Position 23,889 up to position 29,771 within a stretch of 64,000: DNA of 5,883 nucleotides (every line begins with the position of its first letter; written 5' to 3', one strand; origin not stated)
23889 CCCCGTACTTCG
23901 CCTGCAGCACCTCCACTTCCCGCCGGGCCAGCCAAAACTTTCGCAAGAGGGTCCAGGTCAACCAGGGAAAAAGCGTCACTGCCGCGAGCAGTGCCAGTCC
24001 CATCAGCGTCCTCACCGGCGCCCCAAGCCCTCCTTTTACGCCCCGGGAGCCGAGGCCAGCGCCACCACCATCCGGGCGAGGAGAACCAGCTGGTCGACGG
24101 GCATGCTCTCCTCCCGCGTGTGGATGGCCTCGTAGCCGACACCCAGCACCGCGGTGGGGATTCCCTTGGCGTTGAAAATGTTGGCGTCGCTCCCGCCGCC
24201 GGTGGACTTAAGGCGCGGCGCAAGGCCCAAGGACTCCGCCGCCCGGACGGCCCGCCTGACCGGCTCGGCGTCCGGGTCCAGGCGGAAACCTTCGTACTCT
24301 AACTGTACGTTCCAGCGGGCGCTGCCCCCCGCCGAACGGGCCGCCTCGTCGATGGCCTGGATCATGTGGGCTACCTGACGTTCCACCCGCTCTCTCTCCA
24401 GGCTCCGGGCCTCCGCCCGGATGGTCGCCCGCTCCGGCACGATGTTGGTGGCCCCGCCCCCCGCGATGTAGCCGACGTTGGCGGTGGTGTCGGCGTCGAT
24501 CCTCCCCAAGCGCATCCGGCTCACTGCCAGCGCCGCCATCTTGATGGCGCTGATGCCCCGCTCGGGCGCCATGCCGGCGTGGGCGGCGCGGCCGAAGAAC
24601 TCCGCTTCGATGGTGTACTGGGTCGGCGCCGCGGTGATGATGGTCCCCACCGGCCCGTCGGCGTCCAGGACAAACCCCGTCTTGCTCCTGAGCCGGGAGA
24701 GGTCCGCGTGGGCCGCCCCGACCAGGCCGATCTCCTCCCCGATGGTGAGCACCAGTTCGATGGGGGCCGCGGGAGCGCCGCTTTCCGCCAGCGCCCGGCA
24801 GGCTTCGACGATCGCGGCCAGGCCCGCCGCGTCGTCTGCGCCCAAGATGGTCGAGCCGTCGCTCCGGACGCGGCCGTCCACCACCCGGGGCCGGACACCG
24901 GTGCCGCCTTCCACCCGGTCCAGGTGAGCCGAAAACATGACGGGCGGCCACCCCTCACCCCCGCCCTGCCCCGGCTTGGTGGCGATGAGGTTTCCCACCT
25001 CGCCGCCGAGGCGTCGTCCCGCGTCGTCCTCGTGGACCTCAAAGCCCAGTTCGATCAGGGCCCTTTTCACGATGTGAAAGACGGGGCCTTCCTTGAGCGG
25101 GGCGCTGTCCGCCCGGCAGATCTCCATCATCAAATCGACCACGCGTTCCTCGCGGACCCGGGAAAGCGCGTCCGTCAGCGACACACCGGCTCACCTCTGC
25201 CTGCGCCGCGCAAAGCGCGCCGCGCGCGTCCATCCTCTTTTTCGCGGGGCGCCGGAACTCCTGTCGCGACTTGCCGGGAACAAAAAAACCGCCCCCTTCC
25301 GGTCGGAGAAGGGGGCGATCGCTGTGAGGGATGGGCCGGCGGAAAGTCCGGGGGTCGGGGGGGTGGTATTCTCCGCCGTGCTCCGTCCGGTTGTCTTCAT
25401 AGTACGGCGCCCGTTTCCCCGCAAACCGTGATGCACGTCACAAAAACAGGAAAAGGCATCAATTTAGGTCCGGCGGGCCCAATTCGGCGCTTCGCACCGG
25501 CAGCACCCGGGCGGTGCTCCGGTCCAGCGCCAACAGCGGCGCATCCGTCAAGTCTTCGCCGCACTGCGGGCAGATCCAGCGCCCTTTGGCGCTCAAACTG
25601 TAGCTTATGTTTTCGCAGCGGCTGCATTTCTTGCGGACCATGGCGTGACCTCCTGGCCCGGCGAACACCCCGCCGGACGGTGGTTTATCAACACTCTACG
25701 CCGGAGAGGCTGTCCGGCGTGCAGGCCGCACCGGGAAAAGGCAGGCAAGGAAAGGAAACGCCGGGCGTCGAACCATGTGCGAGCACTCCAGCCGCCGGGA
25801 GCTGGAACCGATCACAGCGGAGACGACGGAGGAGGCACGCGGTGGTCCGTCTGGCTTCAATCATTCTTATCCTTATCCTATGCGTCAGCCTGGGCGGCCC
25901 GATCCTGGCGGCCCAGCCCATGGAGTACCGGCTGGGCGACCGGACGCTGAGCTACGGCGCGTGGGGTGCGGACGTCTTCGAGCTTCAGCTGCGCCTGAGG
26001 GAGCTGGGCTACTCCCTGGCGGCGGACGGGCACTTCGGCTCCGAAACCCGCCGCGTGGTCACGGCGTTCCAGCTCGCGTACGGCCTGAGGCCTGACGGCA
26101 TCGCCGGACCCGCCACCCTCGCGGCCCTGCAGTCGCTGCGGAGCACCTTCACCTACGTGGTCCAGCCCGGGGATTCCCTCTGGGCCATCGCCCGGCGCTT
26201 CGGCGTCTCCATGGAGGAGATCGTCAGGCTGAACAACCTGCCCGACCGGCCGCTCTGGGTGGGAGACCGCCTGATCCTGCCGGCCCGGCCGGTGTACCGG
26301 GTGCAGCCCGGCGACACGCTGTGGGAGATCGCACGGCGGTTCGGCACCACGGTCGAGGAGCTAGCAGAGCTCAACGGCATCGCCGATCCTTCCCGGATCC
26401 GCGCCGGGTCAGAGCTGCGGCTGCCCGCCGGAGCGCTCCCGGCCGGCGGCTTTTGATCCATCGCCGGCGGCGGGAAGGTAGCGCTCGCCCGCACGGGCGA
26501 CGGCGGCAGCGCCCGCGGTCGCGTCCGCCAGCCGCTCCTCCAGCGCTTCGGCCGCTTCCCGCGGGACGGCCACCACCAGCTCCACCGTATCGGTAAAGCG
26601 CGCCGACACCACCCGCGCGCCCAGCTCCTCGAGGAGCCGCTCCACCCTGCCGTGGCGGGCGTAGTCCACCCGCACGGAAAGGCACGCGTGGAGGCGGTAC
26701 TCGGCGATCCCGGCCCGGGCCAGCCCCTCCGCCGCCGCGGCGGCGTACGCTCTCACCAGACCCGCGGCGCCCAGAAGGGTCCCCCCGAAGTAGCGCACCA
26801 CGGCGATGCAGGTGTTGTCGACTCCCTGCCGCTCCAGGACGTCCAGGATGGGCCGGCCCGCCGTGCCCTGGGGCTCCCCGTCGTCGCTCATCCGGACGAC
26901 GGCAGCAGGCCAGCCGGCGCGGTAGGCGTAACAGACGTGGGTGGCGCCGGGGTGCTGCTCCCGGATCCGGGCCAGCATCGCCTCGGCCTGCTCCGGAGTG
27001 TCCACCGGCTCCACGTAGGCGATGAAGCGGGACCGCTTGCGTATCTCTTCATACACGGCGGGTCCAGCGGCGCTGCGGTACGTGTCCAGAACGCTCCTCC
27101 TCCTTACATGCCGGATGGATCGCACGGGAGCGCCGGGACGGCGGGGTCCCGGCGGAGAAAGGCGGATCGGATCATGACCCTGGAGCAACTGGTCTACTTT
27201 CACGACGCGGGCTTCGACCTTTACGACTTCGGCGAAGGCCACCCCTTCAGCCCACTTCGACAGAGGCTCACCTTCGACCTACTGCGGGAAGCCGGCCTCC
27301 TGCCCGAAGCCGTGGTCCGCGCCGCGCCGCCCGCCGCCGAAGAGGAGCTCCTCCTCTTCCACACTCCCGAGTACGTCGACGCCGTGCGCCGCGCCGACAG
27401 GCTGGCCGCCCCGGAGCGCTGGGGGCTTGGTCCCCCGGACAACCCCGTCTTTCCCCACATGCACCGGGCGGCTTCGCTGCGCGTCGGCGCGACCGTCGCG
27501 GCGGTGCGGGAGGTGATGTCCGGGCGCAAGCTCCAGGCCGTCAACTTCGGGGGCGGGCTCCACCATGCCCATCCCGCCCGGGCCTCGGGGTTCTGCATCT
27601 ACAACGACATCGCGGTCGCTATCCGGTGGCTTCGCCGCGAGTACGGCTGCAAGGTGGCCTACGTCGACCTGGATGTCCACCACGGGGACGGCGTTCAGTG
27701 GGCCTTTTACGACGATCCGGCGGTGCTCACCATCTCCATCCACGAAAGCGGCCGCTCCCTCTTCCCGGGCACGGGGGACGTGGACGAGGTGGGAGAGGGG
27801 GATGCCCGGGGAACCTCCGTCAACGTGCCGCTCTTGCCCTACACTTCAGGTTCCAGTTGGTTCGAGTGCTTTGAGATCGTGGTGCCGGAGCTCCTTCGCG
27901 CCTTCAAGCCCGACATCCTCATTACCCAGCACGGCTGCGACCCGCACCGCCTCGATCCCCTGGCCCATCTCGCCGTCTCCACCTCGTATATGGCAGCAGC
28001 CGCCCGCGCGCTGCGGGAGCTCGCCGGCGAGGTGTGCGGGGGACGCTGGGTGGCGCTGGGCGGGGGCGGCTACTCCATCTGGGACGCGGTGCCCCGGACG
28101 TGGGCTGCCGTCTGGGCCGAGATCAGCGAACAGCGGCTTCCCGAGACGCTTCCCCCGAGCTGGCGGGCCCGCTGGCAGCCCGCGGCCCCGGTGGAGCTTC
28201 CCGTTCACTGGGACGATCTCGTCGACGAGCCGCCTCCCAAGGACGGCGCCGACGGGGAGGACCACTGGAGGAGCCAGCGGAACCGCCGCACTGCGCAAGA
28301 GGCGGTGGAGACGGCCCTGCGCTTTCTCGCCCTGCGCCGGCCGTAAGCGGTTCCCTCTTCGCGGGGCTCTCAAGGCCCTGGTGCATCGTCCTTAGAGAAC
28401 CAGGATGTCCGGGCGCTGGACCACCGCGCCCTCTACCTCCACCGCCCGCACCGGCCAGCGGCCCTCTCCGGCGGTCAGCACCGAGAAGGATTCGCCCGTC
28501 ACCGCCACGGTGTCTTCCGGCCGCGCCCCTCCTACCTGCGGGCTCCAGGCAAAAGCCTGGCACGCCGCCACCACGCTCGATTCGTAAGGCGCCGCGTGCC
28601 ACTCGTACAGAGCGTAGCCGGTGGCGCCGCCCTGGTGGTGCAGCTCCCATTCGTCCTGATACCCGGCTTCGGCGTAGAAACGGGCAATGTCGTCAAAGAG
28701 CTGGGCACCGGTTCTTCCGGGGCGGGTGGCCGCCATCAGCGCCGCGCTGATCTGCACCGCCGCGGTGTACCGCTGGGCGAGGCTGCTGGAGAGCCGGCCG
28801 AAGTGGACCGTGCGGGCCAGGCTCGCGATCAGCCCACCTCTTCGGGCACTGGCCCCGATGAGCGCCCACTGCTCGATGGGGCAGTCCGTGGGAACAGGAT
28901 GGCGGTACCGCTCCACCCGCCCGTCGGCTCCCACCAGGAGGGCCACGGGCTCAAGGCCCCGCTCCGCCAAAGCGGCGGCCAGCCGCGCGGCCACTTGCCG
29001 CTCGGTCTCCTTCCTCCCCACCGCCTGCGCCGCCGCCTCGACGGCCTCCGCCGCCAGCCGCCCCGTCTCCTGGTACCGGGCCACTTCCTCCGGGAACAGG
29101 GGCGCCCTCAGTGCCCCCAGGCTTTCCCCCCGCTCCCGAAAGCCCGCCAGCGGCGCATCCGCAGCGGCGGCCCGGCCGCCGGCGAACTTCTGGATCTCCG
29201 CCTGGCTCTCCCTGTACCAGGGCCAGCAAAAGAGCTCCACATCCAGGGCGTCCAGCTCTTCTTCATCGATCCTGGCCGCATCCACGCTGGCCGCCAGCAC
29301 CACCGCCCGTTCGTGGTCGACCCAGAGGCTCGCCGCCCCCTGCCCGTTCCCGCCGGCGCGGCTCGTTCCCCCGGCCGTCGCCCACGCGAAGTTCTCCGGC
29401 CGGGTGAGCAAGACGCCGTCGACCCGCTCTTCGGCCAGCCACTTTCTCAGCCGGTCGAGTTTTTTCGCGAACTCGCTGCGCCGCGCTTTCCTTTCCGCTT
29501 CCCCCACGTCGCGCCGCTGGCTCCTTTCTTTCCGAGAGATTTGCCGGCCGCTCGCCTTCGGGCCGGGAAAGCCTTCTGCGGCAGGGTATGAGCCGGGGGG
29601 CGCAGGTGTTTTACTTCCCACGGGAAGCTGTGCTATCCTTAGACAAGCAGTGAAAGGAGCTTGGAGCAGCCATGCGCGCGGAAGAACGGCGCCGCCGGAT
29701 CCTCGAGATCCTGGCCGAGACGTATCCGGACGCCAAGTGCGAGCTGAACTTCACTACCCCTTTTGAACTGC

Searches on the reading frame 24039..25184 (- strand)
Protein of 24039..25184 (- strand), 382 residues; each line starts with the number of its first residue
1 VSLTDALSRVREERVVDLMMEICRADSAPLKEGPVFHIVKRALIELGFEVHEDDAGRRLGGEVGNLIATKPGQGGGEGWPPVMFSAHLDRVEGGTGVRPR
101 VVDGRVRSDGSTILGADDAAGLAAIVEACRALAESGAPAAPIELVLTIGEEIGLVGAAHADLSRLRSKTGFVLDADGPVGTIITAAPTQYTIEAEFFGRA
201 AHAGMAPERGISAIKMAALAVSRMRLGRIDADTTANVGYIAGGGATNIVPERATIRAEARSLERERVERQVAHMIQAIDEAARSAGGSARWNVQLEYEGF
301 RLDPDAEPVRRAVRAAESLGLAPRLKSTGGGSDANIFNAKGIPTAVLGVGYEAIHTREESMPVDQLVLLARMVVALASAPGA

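Call 60: search_protein_families(library=pfam, proteins=[window:24039-25184:-], max_evalue=0.00001)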
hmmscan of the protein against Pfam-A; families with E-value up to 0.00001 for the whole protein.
window:24039-25184:- (382 aa): 4 families
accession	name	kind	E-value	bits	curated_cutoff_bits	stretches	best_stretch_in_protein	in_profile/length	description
PF01546.33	Peptidase_M20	-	5.3e-18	66.1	24.6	1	83-377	1-204/206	Peptidase family M20/M25/M40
PF07687.19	M20_dimer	-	5.1e-15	55.8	21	1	193-283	10-104/107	Peptidase dimerisation domain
PF04389.22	Peptidase_M28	-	8.6e-12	45.6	21.3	1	65-177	1-94/193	Peptidase family M28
PF05343.19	Peptidase_M42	-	1.1e-11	44.7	23.2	0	117-174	134-189/292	M42 glutamyl aminopeptidase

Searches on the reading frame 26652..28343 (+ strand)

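Call 60: search_protein_families(library=pfam, proteins=[window:26652-28343:+], max_evalue=0.00001)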
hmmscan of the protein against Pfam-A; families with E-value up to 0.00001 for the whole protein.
window:26652-28343:+ (564 aa): 1 family
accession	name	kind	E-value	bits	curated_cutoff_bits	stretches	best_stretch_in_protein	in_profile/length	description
PF00850.24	Hist_deacetyl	-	1e-90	304.6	27.9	1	197-490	1-297/298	Histone deacetylase domain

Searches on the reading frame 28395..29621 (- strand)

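Call 60: search_protein_families(library=pfam, proteins=[window:28395-29621:-], max_evalue=0.00001)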
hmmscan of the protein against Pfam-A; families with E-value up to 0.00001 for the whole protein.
window:28395-29621:- (409 aa): 1 family
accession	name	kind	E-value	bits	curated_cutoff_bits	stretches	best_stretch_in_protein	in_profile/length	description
PF00557.29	Peptidase_M24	-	2.9e-15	57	23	1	182-375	2-207/208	Metallopeptidase family M24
